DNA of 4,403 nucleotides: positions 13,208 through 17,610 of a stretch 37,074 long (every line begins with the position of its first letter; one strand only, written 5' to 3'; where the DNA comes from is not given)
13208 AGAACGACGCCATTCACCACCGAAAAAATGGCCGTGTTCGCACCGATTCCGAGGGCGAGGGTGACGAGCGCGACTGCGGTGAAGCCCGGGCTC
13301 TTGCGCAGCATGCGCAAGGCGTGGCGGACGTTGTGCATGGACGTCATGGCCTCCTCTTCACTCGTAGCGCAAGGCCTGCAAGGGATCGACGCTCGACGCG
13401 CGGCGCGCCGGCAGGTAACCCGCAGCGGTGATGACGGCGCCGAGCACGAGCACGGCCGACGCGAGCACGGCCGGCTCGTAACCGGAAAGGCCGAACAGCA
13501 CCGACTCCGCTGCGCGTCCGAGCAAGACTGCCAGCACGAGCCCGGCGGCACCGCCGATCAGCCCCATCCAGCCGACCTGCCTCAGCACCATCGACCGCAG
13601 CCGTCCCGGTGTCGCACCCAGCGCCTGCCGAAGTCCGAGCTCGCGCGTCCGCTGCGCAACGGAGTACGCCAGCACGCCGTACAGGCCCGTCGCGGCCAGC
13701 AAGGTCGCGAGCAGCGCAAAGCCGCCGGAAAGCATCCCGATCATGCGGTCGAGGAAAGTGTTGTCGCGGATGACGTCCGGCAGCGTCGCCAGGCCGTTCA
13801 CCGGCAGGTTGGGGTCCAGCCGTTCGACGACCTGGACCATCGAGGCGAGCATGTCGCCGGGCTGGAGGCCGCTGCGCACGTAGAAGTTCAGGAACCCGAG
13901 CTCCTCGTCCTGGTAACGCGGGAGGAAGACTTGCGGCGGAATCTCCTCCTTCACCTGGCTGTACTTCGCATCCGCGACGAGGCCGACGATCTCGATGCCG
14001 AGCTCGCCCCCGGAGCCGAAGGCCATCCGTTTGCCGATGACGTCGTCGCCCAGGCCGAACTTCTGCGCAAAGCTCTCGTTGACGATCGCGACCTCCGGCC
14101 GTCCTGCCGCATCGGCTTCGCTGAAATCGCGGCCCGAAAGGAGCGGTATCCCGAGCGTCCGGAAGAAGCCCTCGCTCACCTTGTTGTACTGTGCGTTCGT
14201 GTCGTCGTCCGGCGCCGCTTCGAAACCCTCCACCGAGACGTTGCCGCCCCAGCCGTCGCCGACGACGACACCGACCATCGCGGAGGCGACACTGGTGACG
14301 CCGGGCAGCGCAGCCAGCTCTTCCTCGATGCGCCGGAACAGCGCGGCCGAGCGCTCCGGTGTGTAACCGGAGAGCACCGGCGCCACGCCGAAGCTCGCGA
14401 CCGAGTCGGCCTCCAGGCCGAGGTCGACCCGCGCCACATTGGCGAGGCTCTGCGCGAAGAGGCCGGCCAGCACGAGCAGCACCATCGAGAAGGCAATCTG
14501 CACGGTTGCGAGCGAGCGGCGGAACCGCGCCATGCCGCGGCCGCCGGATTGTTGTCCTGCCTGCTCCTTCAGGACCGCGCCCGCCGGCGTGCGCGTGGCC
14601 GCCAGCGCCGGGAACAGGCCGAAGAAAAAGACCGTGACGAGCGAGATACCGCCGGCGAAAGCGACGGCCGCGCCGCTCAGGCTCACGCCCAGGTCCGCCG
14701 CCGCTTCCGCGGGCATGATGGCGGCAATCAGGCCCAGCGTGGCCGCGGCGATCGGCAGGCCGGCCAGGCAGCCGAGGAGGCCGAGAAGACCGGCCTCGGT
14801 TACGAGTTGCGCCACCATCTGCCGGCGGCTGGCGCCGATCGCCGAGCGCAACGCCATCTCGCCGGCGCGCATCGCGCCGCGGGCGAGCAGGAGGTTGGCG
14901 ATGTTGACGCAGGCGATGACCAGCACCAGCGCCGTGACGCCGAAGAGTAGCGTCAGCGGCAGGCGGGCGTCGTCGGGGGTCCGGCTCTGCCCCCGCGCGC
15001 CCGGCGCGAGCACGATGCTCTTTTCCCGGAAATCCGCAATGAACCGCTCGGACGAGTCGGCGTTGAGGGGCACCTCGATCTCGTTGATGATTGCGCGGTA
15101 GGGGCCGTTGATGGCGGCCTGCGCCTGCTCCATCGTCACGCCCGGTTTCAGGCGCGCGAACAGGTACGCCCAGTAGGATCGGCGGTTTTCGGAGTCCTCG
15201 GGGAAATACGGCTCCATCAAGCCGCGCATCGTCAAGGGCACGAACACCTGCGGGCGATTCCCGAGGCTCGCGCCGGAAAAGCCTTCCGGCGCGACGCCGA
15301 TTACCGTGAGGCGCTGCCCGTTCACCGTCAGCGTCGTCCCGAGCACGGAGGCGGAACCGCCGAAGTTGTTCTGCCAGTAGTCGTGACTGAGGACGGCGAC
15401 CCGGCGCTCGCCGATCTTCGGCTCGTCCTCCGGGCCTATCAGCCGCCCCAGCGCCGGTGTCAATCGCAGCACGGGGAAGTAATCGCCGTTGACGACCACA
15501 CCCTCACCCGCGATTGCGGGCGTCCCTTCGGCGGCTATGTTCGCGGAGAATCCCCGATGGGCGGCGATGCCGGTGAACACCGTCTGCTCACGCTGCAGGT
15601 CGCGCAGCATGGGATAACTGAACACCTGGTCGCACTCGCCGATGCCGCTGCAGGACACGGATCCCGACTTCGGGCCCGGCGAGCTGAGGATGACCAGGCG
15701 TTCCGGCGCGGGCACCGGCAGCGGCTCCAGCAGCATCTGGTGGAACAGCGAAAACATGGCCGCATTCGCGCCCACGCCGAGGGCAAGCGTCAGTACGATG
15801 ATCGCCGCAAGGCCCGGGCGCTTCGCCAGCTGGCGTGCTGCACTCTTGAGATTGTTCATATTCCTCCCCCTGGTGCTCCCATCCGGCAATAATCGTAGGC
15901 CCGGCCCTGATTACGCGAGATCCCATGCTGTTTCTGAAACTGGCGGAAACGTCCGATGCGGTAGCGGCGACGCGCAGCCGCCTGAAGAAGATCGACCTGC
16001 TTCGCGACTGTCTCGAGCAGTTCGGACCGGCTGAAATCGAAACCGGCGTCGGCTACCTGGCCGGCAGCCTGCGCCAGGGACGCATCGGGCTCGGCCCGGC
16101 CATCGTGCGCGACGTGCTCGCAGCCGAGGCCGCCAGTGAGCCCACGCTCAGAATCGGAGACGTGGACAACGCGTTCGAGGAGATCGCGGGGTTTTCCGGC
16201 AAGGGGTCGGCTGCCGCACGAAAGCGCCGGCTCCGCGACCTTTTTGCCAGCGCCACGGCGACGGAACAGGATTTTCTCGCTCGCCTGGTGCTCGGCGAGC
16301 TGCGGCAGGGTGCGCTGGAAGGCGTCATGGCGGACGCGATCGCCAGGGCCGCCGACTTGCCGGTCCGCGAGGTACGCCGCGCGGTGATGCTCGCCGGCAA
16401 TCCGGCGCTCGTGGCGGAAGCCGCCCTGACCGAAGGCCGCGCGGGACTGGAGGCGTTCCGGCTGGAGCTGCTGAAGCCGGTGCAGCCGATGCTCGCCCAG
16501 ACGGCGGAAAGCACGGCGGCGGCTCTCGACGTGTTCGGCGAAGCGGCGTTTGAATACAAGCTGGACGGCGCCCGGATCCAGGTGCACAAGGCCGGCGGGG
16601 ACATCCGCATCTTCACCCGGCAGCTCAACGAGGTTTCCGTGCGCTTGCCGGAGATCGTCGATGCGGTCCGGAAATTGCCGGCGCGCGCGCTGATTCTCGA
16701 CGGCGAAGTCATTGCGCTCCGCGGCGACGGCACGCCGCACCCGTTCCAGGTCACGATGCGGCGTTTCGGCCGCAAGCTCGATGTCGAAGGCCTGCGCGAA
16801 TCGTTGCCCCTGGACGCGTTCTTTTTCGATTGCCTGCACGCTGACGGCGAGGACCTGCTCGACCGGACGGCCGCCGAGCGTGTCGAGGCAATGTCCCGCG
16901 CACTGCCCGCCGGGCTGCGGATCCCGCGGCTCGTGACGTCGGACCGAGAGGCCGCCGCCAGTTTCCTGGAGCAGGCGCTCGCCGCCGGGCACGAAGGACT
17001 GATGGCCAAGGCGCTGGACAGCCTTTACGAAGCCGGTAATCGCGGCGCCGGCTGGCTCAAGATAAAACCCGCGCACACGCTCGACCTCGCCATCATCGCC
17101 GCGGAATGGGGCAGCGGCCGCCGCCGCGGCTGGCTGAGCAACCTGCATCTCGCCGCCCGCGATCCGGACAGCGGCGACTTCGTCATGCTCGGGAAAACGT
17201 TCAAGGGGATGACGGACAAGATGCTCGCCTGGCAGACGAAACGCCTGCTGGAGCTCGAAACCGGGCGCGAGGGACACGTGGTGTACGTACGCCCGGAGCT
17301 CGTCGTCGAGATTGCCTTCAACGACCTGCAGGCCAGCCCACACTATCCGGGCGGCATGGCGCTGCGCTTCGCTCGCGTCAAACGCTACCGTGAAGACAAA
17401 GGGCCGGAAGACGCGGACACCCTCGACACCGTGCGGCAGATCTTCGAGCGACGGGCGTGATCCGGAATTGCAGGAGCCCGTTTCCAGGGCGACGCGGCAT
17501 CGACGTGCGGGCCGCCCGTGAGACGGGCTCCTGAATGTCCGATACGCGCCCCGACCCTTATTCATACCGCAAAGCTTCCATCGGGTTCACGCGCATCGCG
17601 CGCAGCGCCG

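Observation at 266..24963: Nine intact ADOP-type permease paralogues plus one relic in a single co-oriented array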

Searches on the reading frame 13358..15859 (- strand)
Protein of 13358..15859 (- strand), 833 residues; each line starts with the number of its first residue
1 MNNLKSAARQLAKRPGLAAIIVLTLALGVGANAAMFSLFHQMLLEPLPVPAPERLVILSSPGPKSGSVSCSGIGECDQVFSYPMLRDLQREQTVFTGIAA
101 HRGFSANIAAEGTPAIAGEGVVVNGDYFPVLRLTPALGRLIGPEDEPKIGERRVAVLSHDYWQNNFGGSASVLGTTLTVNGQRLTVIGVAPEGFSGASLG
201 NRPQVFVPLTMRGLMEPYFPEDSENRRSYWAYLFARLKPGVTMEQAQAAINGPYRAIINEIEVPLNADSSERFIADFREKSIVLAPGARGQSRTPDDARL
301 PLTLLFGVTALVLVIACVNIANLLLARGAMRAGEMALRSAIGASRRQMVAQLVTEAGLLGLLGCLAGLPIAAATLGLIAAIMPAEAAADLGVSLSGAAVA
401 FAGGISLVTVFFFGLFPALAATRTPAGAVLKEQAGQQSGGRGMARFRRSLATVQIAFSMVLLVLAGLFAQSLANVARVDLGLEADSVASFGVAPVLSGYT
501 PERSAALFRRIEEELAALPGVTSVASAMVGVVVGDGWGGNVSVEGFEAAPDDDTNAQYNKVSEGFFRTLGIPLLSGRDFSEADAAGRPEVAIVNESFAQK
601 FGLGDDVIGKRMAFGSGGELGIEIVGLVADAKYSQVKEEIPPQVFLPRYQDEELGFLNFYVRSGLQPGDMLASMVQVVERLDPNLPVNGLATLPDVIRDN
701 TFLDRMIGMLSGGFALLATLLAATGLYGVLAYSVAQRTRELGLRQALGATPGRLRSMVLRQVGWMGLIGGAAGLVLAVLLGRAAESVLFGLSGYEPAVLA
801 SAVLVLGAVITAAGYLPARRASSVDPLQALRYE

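Call 6: search_protein_families(library=ncbifam, proteins=[window:13358-15859:-], max_evalue=0.00001)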
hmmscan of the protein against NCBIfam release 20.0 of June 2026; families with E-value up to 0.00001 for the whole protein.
window:13358-15859:- (833 aa): 2 families
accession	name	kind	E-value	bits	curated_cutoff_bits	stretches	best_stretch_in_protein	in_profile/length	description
TIGR03434.1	ADOP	subfamily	8.5e-243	808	622.3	1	2-833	3-803/803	ADOP family duplicated permease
NF007826.0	PRK10535.1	equivalog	2.1e-23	82.5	966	1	715-831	529-646/648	macrolide ABC transporter ATP-binding protein/permease MacB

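Call 7: search_protein_families(library=pfam, proteins=[window:13358-15859:-], max_evalue=0.001)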
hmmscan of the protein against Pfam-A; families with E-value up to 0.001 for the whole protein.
window:13358-15859:- (833 aa): 2 families
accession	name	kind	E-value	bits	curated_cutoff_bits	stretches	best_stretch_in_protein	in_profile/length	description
PF12704.14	MacB_PCD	-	2.6e-40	139.3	27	2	19-251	2-205/207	MacB-like periplasmic core domain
PF02687.27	FtsX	-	5.6e-26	91.4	25.5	2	714-824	3-118/120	FtsX-like permease C-terminal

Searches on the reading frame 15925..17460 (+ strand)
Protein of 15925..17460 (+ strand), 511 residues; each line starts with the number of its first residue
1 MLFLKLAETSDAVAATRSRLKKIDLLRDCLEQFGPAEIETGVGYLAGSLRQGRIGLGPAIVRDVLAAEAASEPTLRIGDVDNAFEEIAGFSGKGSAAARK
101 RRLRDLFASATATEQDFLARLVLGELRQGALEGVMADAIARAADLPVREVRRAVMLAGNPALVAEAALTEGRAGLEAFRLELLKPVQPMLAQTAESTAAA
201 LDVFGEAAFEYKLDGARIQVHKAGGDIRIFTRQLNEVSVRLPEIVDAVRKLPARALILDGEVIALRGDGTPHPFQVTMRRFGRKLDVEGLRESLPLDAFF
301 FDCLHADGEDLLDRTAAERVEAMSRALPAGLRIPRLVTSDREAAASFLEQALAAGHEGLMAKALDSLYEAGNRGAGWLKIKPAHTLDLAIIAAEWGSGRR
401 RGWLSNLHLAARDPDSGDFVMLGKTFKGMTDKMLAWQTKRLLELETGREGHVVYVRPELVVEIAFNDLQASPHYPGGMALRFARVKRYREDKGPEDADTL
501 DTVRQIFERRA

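Call 8: search_protein_families(library=ncbifam, proteins=[window:15925-17460:+], max_evalue=0.00001)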
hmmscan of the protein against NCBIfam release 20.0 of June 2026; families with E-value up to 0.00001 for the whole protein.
window:15925-17460:+ (511 aa): 13 families
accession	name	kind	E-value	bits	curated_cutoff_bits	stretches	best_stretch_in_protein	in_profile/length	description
NF002868.0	PRK03180.1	equivalog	1.3e-227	756.5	641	1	1-508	1-507/509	ATP-dependent DNA ligase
NF041331.1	LigA_Halo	equivalog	5.5e-119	398.2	830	1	71-506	114-550/552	ATP-dependent DNA ligase LigA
TIGR00574.1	dnl1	superfamily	1.1e-88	298.2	217.8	1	50-508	30-527/527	ATP-dependent DNA ligase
NF006701.0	PRK09247.1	equivalog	6.3e-64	216.8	543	1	96-509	118-537/540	ATP-dependent DNA ligase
TIGR04120.1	DNA_lig_bact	equivalog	3.7e-60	204.4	400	1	95-506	113-525/526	cisplatin damage response ATP-dependent DNA ligase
TIGR02779.1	NHEJ_ligase_lig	equivalog_domain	1.4e-36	126.3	227.75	1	208-497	17-300/302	non-homologous end-joining DNA ligase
NF007210.0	PRK09632.1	equivalog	8.7e-35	120.2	989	1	180-496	472-776/781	ATP-dependent DNA ligase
NF006078.0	PRK08224.1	equivalog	1.2e-30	106.7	296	1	180-391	3-208/350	ATP-dependent DNA ligase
TIGR02776.1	NHEJ_ligase_prk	equivalog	2.1e-30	106.1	373.2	1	208-499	8-294/587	DNA ligase D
NF004628.0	PRK05972.1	subfamily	1.5e-27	96.2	895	1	179-496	237-544/870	ATP-dependent DNA ligase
NF005796.0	PRK07636.1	subfamily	7.4e-22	77.8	337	1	186-393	3-197/275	ATP-dependent DNA ligase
NF007211.0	PRK09633.1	equivalog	2e-10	39.7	774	1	205-390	16-216/610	DNA ligase D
NF006592.0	PRK09125.1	equivalog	2.2e-06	26.9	200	1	332-413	153-233/283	DNA ligase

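Call 9: search_protein_families(library=pfam, proteins=[window:15925-17460:+], max_evalue=0.001)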
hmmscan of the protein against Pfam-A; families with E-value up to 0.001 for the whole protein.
window:15925-17460:+ (511 aa): 3 families
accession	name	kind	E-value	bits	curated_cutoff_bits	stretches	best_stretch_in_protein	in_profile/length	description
PF01068.26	DNA_ligase_A_M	-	7.7e-48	163.3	26.2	1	188-381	1-204/204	ATP dependent DNA ligase domain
PF04675.19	DNA_ligase_A_N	-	1.6e-16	61.4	24.6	1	70-140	104-174/174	DNA ligase N terminus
PF04679.21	DNA_ligase_A_C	-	5.9e-16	59.1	27.5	1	400-492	1-94/94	ATP dependent DNA ligase C terminal region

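Call 17: find_related_loci(query=window:15925-17460:+, collection=genome_contigs, flank=10000)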
Query window:15925-17460:+ (511 aa) in genome_contigs; peptide patterns used: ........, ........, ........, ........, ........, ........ (x = any residue, [..] = any of these).
253 stretches matched a pattern; 159 encode a relative of the query (tblastn E <= 1e-3); the best 80 are kept; 80 distinct loci.
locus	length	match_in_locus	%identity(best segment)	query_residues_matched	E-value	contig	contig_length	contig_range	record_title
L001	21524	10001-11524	83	1-508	0e+0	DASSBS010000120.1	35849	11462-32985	MAG TPA_asm: Woeseiaceae bacterium isolate SMAG_U901 k141_275199, whole genome shotgun sequence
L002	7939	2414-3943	83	1-510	0e+0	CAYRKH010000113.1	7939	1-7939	MAG TPA_asm: uncultured Woeseiaceae bacterium isolate SRP263527_co1_191 genome assembly, contig: NODE_8152_length_7939_c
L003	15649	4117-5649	83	1-511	0e+0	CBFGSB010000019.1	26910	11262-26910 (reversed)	MAG TPA_asm: uncultured Chromatiales bacterium isolate SRR17295759_binner23_Refined_1 genome assembly, contig: ERZ233543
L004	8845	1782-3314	79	1-511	0e+0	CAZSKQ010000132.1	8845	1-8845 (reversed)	MAG TPA_asm: uncultured Woeseiaceae bacterium isolate SRP263527_co2_168 genome assembly, contig: NODE_7394_length_8845_c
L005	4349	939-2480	75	1-511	0e+0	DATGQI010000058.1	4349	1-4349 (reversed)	MAG TPA_asm: Woeseiaceae bacterium isolate SMAG_U10419 k141_4953685, whole genome shotgun sequence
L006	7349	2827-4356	77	1-510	0e+0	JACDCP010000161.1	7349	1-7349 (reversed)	MAG: Gammaproteobacteria bacterium isolate MGR_bin311 SD2898_NODE_1990_length_7349_cov_1.067987, whole genome shotgun se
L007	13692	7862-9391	77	1-510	0e+0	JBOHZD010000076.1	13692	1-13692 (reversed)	MAG: Woeseiaceae bacterium isolate M3-S_metawrap_bin.287 k127_1180418, whole genome shotgun sequence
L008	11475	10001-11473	76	1-491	0e+0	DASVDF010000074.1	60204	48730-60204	MAG TPA_asm: Woeseiaceae bacterium isolate SMAG_U2026 k141_1009407, whole genome shotgun sequence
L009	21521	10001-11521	77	1-506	0e+0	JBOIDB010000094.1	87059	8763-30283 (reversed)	MAG: Gammaproteobacteria bacterium isolate M3-S_metawrap_bin.76 k127_2166881, whole genome shotgun sequence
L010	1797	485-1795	76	1-437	0e+0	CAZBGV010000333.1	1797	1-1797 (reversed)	MAG TPA_asm: uncultured Woeseiaceae bacterium isolate SRP263527_co2_88 genome assembly, contig: NODE_81053_length_1797_c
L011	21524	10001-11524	65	1-508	0e+0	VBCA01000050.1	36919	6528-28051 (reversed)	MAG: Betaproteobacteria bacterium isolate BP_5 14_0919_02_20cm_scaffold_684, whole genome shotgun sequence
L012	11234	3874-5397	66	1-508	0e+0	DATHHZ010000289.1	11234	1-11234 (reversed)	MAG TPA_asm: Burkholderiales bacterium isolate SMAG_U12513 k141_64858, whole genome shotgun sequence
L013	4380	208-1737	65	1-510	0e+0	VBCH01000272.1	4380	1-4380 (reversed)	MAG: Betaproteobacteria bacterium isolate BP_12 14_0929_12_40cm_scaffold_41110, whole genome shotgun sequence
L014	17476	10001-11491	65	10-508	0e+0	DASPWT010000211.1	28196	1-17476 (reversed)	MAG TPA_asm: Burkholderiales bacterium isolate SMAG_U11548 k141_138255, whole genome shotgun sequence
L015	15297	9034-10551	64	1-507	0e+0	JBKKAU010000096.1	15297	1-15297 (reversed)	MAG: Thermoanaerobaculia bacterium isolate swi_bin.312 S1Ck127_17449261_flag_1_multi_10.0000_len_15297, whole genome sho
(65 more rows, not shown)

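Call 63: search_protein_families(library=padloc, proteins=[window:15925-17460:+], max_evalue=0.00001)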
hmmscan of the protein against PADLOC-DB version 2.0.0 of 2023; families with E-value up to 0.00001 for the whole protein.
window:15925-17460:+ (511 aa): 0 families
